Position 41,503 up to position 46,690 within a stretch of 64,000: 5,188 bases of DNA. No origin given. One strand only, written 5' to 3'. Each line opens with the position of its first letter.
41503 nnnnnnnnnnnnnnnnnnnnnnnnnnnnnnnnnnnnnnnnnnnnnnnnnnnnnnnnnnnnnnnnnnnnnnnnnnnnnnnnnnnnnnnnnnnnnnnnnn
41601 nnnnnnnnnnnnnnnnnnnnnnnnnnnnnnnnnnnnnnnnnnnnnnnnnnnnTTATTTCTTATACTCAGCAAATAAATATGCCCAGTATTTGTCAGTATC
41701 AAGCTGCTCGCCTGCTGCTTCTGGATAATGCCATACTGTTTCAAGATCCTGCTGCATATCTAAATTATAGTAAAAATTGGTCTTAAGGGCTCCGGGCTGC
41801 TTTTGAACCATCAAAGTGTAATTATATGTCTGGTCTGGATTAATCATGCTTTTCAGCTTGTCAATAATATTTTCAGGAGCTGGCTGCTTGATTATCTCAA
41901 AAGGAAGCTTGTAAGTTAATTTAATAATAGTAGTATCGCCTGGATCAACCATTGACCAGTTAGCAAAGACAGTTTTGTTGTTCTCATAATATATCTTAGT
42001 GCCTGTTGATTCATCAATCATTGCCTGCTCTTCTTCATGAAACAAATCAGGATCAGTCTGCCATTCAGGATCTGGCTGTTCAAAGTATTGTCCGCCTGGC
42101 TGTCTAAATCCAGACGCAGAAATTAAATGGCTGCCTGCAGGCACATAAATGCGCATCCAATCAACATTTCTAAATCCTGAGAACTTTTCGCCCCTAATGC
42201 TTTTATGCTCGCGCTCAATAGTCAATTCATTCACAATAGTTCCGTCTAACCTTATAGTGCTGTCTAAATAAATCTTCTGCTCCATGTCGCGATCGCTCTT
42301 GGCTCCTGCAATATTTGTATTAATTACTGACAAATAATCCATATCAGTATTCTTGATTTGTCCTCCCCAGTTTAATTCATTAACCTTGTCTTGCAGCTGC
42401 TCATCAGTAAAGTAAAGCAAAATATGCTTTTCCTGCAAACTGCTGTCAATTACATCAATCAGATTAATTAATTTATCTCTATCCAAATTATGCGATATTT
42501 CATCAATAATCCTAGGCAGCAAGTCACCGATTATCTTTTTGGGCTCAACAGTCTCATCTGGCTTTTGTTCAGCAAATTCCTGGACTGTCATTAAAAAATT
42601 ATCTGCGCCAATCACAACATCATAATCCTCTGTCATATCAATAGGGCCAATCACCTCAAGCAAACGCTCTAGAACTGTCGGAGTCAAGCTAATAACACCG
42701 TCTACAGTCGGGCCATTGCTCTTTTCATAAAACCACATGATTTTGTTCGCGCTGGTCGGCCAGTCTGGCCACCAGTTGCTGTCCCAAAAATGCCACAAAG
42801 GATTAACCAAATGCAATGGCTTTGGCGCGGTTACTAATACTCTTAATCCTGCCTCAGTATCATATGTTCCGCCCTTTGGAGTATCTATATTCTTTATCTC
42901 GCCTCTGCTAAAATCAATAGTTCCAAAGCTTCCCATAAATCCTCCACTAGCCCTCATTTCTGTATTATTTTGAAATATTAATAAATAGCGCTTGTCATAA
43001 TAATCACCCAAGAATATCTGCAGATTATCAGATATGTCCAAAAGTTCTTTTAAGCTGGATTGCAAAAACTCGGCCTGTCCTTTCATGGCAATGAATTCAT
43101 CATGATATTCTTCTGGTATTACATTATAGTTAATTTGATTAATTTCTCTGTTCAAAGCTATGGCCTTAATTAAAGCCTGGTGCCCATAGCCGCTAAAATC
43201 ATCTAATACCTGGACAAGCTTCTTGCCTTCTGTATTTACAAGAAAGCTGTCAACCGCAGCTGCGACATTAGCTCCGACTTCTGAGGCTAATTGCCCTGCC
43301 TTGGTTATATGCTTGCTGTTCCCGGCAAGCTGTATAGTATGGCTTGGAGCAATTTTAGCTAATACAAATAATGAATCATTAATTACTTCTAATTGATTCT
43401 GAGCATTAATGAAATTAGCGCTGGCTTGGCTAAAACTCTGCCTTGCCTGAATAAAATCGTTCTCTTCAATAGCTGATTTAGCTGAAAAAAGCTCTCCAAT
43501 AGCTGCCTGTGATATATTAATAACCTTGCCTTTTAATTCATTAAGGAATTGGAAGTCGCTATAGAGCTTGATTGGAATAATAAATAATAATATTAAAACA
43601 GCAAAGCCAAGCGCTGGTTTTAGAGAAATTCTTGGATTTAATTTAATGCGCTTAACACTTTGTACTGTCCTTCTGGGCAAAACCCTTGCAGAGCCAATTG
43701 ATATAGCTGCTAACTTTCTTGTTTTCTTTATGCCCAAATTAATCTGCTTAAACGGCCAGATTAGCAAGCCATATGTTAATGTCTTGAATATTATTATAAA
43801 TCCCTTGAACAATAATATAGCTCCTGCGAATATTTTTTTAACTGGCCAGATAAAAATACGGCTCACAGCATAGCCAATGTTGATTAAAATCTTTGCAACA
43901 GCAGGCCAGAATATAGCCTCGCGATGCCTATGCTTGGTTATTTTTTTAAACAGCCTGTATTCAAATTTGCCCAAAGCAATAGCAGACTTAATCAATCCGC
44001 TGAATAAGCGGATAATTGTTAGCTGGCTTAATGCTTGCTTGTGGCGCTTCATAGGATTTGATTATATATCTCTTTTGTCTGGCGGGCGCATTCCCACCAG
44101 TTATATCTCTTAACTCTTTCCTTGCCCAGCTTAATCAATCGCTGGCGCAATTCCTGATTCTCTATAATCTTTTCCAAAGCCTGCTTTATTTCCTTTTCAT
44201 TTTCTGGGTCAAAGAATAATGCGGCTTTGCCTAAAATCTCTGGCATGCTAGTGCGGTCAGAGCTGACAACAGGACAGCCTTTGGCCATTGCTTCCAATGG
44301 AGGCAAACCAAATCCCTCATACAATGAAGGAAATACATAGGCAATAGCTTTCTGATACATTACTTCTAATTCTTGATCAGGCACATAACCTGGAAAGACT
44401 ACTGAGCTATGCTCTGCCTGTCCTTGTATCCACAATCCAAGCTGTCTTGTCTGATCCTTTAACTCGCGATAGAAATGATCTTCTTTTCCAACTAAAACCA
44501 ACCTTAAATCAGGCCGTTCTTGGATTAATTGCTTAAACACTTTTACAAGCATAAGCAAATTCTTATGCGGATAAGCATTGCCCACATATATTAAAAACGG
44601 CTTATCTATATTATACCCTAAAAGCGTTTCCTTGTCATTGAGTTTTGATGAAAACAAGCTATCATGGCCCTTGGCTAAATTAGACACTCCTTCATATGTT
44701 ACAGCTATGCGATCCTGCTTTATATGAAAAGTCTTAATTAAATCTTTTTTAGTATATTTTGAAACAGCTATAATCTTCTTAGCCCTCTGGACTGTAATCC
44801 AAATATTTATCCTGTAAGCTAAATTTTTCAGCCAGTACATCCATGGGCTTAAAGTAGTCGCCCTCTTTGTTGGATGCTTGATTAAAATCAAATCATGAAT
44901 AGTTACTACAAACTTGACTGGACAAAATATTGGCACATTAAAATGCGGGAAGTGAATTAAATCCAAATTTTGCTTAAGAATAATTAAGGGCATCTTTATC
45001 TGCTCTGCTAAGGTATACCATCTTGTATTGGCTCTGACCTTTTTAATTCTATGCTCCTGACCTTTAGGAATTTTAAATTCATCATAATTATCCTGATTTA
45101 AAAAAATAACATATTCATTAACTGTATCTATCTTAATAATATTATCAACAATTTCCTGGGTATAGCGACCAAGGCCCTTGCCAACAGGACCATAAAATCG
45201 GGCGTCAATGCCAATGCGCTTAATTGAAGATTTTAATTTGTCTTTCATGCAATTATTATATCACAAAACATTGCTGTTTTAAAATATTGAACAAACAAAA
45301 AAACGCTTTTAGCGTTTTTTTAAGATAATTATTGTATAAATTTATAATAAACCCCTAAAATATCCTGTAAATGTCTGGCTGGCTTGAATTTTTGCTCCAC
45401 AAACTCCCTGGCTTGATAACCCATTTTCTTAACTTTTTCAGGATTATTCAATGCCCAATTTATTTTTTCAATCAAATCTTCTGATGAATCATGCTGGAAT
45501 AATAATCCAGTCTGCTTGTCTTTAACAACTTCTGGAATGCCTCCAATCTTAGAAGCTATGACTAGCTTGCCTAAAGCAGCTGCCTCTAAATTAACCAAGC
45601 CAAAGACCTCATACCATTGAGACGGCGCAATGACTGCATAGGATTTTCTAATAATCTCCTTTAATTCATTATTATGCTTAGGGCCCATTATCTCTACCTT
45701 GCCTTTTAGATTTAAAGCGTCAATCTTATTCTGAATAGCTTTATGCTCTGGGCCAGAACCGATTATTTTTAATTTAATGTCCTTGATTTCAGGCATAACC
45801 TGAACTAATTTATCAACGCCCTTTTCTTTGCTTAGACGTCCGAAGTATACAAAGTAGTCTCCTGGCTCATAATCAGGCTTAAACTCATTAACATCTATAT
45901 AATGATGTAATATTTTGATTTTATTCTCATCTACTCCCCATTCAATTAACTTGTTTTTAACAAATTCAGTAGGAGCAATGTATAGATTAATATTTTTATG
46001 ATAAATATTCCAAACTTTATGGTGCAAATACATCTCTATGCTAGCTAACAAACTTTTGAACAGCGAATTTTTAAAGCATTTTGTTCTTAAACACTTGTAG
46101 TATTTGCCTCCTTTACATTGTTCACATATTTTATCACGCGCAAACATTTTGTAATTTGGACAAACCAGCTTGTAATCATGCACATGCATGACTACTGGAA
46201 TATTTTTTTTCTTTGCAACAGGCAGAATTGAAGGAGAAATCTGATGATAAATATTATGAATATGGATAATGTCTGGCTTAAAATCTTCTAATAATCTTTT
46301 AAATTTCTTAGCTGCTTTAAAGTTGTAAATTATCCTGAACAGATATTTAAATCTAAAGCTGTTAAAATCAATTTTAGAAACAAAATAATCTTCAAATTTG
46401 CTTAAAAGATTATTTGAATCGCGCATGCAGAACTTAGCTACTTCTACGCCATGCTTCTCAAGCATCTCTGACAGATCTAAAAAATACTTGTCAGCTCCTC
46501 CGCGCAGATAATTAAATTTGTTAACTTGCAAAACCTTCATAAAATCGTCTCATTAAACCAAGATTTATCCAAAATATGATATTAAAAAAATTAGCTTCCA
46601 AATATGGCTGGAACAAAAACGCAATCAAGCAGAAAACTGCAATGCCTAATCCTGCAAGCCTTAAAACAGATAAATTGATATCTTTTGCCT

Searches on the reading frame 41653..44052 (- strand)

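Call 35: search_protein_families(library=pfam, max_evalue=0.0001, proteins=[window:41653-44052:-])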
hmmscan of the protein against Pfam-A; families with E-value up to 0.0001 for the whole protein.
window:41653-44052:- (799 aa): 1 family
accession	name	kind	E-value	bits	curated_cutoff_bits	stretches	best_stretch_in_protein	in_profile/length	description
PF13196.11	DUF4012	-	8.2e-27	94.9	28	1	353-490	3-139/144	Protein of unknown function (DUF4012)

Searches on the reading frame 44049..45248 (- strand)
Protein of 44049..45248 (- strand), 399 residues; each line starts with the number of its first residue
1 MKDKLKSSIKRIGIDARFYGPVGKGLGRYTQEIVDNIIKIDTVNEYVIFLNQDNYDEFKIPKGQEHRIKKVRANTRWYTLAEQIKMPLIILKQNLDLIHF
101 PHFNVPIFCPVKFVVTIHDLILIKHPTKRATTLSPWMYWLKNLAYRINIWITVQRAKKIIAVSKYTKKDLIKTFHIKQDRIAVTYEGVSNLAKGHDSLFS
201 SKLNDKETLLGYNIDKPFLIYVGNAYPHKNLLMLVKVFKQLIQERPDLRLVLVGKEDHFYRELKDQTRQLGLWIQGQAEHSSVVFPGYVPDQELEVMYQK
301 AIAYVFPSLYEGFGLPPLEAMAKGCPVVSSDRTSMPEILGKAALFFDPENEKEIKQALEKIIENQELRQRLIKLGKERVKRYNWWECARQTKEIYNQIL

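Call 35: search_protein_families(library=pfam, max_evalue=0.0001, proteins=[window:44049-45248:-])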
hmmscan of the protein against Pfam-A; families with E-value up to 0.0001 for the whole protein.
window:44049-45248:- (399 aa): 5 families
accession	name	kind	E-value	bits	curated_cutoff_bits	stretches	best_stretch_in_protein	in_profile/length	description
PF00534.26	Glycos_transf_1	-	6.1e-37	127.2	26.4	1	215-377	14-171/172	Glycosyl transferases group 1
PF13692.12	Glyco_trans_1_4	-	3.2e-29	102.4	27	1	217-364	2-142/142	Glycosyl transferases group 1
PF13439.12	Glyco_transf_4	-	1.4e-14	54.9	28.5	1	25-188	3-166/170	Glycosyltransferase Family 4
PF20706.3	GT4-conflict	-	6.2e-11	42.3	26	1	220-349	201-327/385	Family 4 Glycosyltransferase in conflict systems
PF13524.12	Glyco_trans_1_2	-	2.9e-08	34.2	25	1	239-383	7-133/144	Glycosyl transferase-like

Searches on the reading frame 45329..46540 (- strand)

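Call 35: search_protein_families(library=pfam, max_evalue=0.0001, proteins=[window:45329-46540:-])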
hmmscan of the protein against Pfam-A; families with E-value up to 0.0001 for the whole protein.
window:45329-46540:- (403 aa): 8 families
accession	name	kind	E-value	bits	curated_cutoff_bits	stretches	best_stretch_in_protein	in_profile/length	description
PF00534.26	Glycos_transf_1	-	1.4e-41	142.3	26.4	1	225-379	13-171/172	Glycosyl transferases group 1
PF13692.12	Glyco_trans_1_4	-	2.9e-30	105.8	27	1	229-366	3-142/142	Glycosyl transferases group 1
PF13439.12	Glyco_transf_4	-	7.5e-21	75.3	28.5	1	14-218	2-169/170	Glycosyltransferase Family 4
PF13579.12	Glyco_trans_4_4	-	2.3e-12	48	29.7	1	14-211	1-155/158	Glycosyl transferase 4-like domain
PF13524.12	Glyco_trans_1_2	-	6.9e-09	36.2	25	1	245-395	5-143/144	Glycosyl transferase-like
PF13477.12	Glyco_trans_4_2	-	1.9e-07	31.8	23.4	1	18-123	11-111/139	Glycosyl transferase 4-like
PF06925.17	MGDG_synth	-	1.3e-06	29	25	0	71-131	72-134/169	Monogalactosyldiacylglycerol (MGDG) synthase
PF20706.3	GT4-conflict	-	1.1e-05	25.1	26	1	231-389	201-380/385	Family 4 Glycosyltransferase in conflict systems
